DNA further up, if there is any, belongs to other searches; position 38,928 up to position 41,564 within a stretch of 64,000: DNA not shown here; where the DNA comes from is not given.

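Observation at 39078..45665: Unusual four-gene synthase-type exopolysaccharide locus: ATP-grasp ligase, TPR-porin, TPR-TM-PIG-L deacetylase and GT2 synthase-hydrolase fusion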

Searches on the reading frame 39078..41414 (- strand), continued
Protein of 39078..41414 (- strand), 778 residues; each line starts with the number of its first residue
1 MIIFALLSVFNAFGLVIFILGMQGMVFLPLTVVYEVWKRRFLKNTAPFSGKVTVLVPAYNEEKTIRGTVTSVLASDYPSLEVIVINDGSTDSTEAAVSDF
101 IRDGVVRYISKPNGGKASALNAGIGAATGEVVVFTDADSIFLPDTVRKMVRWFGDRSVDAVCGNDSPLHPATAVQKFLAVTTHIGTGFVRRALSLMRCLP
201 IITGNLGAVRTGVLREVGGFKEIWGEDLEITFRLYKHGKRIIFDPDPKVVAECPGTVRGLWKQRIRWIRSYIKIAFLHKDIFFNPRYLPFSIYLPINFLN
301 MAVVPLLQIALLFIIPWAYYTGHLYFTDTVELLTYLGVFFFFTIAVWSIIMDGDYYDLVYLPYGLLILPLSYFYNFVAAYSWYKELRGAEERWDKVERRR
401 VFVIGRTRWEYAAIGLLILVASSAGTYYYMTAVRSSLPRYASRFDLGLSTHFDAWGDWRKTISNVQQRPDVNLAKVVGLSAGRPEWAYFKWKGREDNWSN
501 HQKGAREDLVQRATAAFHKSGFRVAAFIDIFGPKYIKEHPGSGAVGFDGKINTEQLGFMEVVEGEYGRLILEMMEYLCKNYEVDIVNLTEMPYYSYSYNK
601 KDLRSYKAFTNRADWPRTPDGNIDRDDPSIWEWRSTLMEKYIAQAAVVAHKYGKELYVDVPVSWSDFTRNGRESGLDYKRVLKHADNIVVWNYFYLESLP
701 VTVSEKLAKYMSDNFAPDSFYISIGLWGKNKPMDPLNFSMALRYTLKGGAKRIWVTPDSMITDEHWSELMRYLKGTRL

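Call 30: fold_search(model_id=the predicted structure, library=pdb)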
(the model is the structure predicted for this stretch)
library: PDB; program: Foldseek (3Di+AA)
matches with E <= 10: 1428; with E <= 0.001: 464
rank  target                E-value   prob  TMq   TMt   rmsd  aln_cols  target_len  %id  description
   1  6yv7_B                2.9e-18  1.00  0.33  0.69   6.5       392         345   24  Mannosyltransferase PcManGT from Pyrobaculum calidifontis (released 2020-07-22)
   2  6yv7_A                2.6e-17  1.00  0.32  0.65   7.2       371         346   25  Mannosyltransferase PcManGT from Pyrobaculum calidifontis (released 2020-07-22)
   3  7sp7_A                5.3e-17  1.00  0.40  0.60  11.8       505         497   15  Chlorella virus hyaluronan synthase inhibited by UDP (released 2022-04-06)
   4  8snc_A                1.2e-16  1.00  0.38  0.57  13.2       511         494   15  Chlorella virus Hyaluronan Synthase bound to GlcA extended GlcNAc primer (released 2024-05-01)
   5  7sp8_A                2.0e-16  1.00  0.32  0.47  16.8       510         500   15  Chlorella virus Hyaluronan Synthase bound to UDP-GlcNAc (released 2022-04-06)
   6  9yq4_A                2.8e-16  1.00  0.37  0.57  13.0       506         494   15  Chlorella virus hyaluronan synthase bound to a proofreading UDP-GlcA (released 2025-12-10)
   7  8sne_A                4.3e-16  1.00  0.38  0.58  12.9       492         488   16  Chlorella virus Hyaluronan Synthase bound to GlcA extended GlcNAc primer and UDP (released 2024-05-01)
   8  9yq2_A                8.0e-16  1.00  0.32  0.50  16.6       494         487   15  Chlorella virus hyaluronan synthase bound to DDM (released 2025-12-10)
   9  7sp9_A                8.4e-16  1.00  0.35  0.53  12.6       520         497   16  Chlorella virus Hyaluronan Synthase in the GlcNAc-primed channel-closed state (released 2022-04-06)
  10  9yq5_A                2.4e-15  1.00  0.32  0.49  14.3       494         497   16  Chlorella virus hyaluronan synthase bound to an inserted UDP-GlcA (released 2025-12-10)
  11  9fmz_A                5.8e-15  1.00  0.34  0.33  10.9       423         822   17  Cryo-EM structure of the c-di-GMP-bound synthase:pEtN transferase complex (BcsA-Bct-G3) from the E. coli cellulose sec (released 2024-10-16)
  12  9b8v_E                6.1e-15  1.00  0.33  0.31  10.9       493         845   17  AlphaFold2 informed cryo-EM model of the E. coli cellulose synthase BcsAG3B6 complex (released 2025-02-19)
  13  8smn_A                7.5e-15  1.00  0.31  0.45  16.1       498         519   15  Xenopus laevis hyaluronan synthase 1, nascent HA polymer bound state (released 2024-05-01)
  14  7sp6_A                8.3e-15  1.00  0.39  0.60  12.2       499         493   15  Chlorella virus hyaluronan synthase (released 2022-04-06)
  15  8smp_A                8.7e-15  1.00  0.30  0.43  17.1       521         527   14  Xenopus laevis hyaluronan synthase 1, UDP-bound, gating loop inserted state (released 2024-05-01)
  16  5ej1_A                1.2e-14  1.00  0.35  0.37   7.4       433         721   18  Pre-translocation state of bacterial cellulose synthase (released 2016-03-30)
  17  4p00_A                2.3e-14  1.00  0.35  0.37   7.1       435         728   18  Bacterial Cellulose Synthase in complex with cyclic-di-GMP and UDP (released 2014-04-09)
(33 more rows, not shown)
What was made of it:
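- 40575..41414 (-): N-terminal TM helix plus the GT-A catalytic domain of a processive family-2 glycosyltransferase. The motifs D87, D136xD138, G225-E226-D227 and Q263-R-I-R-W267 are present. Foldseek matches include PcManGT, Chlorella virus hyaluronan synthase (505 columns) and BcsA (call 30).
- On Processive membrane-embedded GT2 synthases (BcsA, HAS, chitin synthase, PgaC, NodC type): Foldseek finds CvHAS 7sp7 at E 5e-17 over 505 columns and BcsA 4p00/5ej1 at E 1e-14 (call 30).
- The best Foldseek hit is the minimal synthase-like PcManGT (call 30). The membrane region aligns with through-channel synthases (call 30).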

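Call 41: search_protein_families(library=pfam, proteins=[L044:8282-9352:+, L046:8312-9355:+, L001:9360-10391:+, L003:9333-10370:+, L044:9450-10736:+], max_evalue=1)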
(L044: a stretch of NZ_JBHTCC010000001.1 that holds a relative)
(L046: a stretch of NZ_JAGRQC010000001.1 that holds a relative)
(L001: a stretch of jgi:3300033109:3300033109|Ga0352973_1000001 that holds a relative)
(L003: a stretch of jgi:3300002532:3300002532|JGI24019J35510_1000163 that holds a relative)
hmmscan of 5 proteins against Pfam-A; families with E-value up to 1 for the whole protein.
L044:8282-9352:+ (356 aa): 0 families

L046:8312-9355:+ (347 aa): 0 families

L001:9360-10391:+ (343 aa): 2 families
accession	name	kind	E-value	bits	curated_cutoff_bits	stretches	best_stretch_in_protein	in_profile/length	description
PF21813.2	DUF6882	-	0.003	17.9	23.9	1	129-214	3-92/142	Family of unknown function (DUF6882)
PF14871.12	GHL6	-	0.03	15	35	1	31-110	12-88/132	Hypothetical glycosyl hydrolase 6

L003:9333-10370:+ (345 aa): 0 families

L044:9450-10736:+ (428 aa): 16 families
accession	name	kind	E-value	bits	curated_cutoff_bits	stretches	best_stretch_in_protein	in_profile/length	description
PF14559.12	TPR_19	-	2.2e-09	38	25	2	90-150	4-64/68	Tetratricopeptide repeat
PF23914.1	TPR_CcmH_CycH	-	6.2e-07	29.8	42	1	67-133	40-106/158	Cytochrome c-type biogenesis protein H TPR domain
PF07719.23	TPR_2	-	1.4e-06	28.4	27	1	77-110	1-34/34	Tetratricopeptide repeat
PF13414.12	TPR_11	-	4.9e-06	26.6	26.8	1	84-113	1-30/42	TPR repeat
PF00515.34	TPR_1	-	2.4e-05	24.4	27.8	1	77-110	1-34/34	Tetratricopeptide repeat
PF13428.12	TPR_14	-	3.5e-05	24.5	23.5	1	78-115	2-39/44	Tetratricopeptide repeat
PF13431.12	TPR_17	-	0.00078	20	24.4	0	66-98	2-34/34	Tetratricopeptide repeat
PF13424.12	TPR_12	-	0.0026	18.3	30.1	2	77-137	3-71/77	Tetratricopeptide repeat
PF13432.12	TPR_16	-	0.0035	18.2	32.7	1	83-144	3-64/65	Tetratricopeptide repeat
PF24575.1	TPR_Slam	-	0.013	16.4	35.2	1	74-131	44-101/104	Surface lipoprotein assembly modifier, N-terminal TPR repeats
PF13181.12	TPR_8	-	0.033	14.8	25.7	1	79-110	3-34/34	Tetratricopeptide repeat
PF13505.12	OMP_b-brl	-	0.034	14.7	28.7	1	275-356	79-165/175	Outer membrane protein beta-barrel domain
PF13371.12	TPR_9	-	0.035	14.6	35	1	54-114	6-66/73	Tetratricopeptide repeat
PF25063.1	ARM_TT21_C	-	0.1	12.9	35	1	49-109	101-161/209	Tetratricopeptide repeat protein 21 C-terminal ARM domain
PF13174.12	TPR_6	-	0.14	13.3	26.3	0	79-109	2-32/33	Tetratricopeptide repeat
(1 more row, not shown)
